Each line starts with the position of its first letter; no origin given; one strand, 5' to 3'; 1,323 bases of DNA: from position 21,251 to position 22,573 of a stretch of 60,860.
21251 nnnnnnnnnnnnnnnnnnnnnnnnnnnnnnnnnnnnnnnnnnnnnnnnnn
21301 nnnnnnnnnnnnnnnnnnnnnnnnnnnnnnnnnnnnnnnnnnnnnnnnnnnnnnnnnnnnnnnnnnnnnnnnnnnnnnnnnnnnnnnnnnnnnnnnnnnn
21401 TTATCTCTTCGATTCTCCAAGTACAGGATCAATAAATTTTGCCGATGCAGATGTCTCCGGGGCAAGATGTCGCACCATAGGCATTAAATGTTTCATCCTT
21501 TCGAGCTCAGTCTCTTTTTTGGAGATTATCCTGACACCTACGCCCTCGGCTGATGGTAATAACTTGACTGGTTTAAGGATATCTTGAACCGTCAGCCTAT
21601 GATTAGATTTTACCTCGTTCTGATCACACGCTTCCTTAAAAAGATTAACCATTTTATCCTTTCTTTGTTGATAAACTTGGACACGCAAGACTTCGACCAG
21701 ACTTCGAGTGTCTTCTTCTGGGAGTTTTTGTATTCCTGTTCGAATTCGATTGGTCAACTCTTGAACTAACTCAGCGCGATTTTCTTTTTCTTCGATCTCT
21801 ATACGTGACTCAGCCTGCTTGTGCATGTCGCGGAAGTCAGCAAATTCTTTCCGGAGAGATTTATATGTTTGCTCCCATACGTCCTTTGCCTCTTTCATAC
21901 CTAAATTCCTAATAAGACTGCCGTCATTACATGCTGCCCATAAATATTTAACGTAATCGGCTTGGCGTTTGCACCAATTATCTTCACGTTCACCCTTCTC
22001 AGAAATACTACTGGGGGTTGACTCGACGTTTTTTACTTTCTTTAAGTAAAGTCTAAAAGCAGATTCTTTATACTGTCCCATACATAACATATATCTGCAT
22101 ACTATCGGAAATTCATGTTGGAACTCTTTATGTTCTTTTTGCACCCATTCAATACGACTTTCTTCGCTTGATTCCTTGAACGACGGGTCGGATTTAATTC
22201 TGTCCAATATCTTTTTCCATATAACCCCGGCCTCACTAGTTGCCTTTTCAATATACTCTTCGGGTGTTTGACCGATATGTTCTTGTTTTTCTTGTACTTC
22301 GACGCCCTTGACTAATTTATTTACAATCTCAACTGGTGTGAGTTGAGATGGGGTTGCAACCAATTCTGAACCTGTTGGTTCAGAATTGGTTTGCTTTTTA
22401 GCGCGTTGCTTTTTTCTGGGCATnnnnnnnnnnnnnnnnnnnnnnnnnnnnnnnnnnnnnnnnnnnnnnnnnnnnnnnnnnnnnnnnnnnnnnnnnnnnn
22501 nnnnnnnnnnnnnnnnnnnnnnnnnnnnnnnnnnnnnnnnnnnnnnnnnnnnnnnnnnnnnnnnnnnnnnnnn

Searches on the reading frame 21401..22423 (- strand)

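Call 3: search_protein_families(library=pfam, proteins=[window:21401-22423:-], max_evalue=0.1)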
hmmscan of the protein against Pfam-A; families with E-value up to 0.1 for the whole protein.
window:21401-22423:- (340 aa): 1 family
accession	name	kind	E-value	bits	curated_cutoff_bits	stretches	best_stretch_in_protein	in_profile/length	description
PF21733.3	Death_3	-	0.042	14.3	27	0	199-269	29-101/106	Death domain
